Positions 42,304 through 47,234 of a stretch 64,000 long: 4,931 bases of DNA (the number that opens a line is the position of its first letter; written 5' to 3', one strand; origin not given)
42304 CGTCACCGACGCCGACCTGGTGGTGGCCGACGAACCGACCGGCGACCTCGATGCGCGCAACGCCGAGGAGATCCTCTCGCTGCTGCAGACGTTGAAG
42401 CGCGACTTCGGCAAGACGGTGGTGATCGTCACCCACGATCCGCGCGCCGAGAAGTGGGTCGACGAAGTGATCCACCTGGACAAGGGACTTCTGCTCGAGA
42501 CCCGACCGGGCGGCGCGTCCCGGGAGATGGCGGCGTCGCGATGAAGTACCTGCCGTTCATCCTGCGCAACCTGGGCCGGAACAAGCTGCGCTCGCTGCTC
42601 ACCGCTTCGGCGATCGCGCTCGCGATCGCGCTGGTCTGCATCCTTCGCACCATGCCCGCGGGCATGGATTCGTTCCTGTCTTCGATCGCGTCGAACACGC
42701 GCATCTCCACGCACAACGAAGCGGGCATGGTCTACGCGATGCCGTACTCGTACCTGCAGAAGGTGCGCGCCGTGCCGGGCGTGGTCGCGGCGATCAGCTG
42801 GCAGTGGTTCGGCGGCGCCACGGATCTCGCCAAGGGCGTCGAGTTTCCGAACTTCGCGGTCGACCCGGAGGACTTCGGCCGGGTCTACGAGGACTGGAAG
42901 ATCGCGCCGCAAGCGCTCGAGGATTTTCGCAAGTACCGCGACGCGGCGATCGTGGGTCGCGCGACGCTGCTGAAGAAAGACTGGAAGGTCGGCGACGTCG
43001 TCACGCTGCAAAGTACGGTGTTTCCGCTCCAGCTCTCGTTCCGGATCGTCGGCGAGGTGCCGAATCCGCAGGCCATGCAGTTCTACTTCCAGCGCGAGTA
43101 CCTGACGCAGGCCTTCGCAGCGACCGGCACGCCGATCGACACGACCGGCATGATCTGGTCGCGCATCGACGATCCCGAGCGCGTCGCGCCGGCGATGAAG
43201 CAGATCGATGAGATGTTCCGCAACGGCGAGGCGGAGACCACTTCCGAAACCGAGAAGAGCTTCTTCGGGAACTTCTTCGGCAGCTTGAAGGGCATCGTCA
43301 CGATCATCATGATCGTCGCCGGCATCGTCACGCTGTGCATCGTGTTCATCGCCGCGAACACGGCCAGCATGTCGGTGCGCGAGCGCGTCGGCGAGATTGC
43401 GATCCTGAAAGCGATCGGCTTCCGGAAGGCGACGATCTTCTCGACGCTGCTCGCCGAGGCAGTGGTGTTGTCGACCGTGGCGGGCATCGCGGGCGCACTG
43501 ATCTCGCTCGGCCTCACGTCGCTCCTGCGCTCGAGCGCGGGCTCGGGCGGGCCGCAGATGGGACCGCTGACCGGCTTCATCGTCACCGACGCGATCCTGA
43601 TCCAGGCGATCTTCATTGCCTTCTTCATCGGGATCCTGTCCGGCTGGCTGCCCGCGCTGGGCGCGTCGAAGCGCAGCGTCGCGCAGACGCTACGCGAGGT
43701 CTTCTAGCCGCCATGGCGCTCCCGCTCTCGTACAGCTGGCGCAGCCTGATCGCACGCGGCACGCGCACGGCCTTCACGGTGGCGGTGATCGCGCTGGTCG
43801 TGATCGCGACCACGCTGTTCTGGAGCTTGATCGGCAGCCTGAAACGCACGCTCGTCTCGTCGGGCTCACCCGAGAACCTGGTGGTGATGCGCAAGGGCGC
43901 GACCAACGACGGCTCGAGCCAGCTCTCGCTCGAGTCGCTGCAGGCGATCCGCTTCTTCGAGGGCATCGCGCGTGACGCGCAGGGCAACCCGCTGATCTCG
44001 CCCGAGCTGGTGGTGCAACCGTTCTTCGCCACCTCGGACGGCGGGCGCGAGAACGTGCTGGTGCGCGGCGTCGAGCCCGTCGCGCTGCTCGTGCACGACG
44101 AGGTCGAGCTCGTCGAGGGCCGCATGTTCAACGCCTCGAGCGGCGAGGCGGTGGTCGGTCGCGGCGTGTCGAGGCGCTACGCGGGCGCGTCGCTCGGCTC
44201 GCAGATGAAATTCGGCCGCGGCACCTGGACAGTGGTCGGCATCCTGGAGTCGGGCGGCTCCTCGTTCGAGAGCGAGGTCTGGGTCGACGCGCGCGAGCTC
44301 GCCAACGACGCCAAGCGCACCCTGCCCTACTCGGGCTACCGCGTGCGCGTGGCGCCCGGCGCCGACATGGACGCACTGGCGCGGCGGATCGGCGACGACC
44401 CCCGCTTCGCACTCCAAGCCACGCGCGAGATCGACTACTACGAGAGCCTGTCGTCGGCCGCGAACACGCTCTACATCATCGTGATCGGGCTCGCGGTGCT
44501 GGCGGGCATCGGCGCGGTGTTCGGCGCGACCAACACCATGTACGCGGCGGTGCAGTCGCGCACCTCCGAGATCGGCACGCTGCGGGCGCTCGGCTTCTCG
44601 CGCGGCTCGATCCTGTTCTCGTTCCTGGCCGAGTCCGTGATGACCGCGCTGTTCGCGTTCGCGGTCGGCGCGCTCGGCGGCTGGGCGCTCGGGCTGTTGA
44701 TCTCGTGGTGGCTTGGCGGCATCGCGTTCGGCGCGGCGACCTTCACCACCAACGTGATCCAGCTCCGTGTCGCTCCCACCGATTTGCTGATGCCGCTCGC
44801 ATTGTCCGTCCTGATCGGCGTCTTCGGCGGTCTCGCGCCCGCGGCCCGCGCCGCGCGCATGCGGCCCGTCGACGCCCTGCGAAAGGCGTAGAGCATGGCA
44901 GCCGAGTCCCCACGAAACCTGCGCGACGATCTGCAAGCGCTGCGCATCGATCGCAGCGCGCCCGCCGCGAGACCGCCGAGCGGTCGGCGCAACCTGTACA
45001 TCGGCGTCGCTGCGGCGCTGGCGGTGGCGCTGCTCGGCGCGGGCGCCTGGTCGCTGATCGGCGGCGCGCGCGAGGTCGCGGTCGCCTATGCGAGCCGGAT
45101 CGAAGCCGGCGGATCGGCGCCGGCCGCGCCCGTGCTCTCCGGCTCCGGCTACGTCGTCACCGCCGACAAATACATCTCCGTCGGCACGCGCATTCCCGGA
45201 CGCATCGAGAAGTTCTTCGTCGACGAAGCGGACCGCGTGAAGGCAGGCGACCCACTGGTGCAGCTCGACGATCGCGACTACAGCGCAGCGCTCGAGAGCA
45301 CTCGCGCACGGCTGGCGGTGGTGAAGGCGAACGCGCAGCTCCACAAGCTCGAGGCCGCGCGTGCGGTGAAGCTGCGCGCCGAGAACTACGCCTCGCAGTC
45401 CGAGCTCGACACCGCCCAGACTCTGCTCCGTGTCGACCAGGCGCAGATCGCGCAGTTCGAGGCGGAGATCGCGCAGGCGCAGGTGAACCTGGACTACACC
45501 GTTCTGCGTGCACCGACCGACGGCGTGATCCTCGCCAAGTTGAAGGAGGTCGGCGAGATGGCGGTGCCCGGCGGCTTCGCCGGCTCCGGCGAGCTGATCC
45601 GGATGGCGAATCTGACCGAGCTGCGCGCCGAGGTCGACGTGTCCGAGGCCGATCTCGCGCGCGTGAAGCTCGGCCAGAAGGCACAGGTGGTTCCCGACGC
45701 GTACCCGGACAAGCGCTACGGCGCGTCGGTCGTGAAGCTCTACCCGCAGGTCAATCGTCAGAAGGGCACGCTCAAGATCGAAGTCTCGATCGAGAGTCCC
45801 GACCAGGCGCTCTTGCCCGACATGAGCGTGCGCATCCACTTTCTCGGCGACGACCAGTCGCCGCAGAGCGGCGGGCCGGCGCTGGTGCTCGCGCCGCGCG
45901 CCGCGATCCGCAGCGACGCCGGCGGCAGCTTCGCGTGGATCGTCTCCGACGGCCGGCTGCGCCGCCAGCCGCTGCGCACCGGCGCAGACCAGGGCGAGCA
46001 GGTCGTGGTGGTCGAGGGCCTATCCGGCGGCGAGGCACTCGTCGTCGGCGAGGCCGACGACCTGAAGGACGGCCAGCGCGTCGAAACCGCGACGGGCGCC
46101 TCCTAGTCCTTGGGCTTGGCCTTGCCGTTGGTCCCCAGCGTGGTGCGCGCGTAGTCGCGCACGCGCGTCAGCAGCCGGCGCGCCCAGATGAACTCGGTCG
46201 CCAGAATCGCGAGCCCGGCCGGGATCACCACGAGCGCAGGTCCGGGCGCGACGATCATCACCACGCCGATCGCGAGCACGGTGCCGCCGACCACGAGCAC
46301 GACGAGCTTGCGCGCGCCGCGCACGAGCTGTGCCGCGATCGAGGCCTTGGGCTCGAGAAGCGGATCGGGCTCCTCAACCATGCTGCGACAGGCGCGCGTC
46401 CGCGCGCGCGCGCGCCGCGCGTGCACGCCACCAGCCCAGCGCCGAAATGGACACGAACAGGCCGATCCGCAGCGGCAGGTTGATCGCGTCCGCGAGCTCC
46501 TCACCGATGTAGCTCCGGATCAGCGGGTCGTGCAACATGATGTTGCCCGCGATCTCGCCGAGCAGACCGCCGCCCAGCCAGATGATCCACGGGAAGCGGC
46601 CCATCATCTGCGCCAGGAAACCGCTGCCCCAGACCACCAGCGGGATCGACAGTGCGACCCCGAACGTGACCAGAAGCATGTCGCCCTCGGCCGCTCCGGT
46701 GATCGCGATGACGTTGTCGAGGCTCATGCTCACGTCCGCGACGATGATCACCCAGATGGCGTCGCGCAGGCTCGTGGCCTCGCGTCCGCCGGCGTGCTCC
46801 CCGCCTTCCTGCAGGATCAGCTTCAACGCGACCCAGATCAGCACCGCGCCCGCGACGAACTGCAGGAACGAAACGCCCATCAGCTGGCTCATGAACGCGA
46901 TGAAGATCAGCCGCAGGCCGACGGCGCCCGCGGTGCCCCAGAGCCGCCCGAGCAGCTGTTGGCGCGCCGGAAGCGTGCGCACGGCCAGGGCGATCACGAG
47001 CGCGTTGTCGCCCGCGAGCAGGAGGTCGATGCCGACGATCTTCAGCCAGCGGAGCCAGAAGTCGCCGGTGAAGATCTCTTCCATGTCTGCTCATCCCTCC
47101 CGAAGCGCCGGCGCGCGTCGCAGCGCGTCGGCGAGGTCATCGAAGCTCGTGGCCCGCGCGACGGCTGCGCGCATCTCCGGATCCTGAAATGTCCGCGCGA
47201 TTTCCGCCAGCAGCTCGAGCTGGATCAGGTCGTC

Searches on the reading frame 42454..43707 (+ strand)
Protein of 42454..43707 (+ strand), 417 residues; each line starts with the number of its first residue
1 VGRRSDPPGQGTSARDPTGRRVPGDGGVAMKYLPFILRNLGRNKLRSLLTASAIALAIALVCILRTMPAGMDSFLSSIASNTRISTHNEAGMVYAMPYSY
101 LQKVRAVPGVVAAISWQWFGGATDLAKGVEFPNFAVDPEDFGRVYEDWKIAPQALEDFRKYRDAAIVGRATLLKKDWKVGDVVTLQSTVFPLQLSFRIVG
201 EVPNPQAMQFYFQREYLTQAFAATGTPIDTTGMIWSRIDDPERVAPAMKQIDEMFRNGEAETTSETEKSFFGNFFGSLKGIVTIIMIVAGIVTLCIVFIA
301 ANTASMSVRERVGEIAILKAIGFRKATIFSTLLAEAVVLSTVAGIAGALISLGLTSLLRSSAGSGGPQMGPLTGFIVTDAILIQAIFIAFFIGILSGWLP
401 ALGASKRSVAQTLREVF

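Call 11: search_protein_families(library=pfam, proteins=[window:42454-43707:+], max_evalue=0.0001)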
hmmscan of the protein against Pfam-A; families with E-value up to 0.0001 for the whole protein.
window:42454-43707:+ (417 aa): 2 families
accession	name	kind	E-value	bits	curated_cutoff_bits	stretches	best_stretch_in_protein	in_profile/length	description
PF02687.27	FtsX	-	2.2e-15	57.2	25.5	1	286-408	1-119/120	FtsX-like permease C-terminal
PF12704.14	MacB_PCD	-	3.3e-09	37.8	27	1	47-253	1-206/207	MacB-like periplasmic core domain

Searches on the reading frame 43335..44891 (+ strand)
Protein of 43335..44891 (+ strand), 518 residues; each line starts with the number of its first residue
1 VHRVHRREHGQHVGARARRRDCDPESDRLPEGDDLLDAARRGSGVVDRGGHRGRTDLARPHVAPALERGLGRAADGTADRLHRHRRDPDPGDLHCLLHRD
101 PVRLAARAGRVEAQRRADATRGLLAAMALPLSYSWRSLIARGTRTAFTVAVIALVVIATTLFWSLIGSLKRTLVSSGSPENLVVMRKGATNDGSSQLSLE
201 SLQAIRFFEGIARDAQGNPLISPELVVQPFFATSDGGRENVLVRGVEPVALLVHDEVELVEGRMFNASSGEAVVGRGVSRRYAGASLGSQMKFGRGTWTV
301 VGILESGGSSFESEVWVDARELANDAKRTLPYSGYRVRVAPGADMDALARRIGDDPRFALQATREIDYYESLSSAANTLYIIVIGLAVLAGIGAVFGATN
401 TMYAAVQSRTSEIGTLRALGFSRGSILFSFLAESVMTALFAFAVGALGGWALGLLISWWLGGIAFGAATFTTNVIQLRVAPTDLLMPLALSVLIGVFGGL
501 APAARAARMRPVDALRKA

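Call 83: search_protein_families(library=pfam, proteins=[window:43335-44891:+], max_evalue=0.0001)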
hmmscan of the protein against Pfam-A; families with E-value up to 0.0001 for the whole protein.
window:43335-44891:+ (518 aa): 2 families
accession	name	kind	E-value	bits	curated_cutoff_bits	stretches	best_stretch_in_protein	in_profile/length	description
PF12704.14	MacB_PCD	-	6.5e-20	72.7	27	1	145-352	1-204/207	MacB-like periplasmic core domain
PF02687.27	FtsX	-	1e-14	55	25.5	1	386-510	3-119/120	FtsX-like permease C-terminal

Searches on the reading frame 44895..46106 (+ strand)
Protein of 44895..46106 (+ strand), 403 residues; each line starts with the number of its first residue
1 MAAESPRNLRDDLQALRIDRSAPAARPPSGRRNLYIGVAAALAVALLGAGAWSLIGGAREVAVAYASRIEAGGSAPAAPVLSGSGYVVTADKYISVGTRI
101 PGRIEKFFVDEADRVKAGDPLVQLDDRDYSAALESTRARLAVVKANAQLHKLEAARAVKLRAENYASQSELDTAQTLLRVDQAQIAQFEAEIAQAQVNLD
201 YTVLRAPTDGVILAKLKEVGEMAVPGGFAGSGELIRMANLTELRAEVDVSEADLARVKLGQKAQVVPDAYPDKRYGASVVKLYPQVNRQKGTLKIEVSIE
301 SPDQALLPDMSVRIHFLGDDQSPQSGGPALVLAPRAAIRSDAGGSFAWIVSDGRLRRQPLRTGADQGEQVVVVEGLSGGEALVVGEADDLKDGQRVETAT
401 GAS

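Call 83: search_protein_families(library=pfam, proteins=[window:44895-46106:+], max_evalue=0.0001)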
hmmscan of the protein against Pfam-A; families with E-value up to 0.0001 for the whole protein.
window:44895-46106:+ (403 aa): 2 families
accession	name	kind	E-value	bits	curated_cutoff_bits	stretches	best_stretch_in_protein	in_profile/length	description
PF16576.10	HlyD_D23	-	4.3e-25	88.7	30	1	91-312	17-214/214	Barrel-sandwich domain of CusB or HlyD membrane-fusion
PF13437.12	HlyD_3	-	2.5e-14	54.3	22.2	1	203-307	1-104/106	HlyD family secretion protein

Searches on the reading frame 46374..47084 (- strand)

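Call 83: search_protein_families(library=pfam, proteins=[window:46374-47084:-], max_evalue=0.0001)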
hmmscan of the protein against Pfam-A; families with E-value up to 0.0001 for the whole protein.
window:46374-47084:- (236 aa): 1 family
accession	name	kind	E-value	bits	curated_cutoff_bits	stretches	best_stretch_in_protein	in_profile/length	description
PF03741.22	TerC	-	3.2e-43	148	27.8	1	15-185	2-177/178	Integral membrane protein TerC family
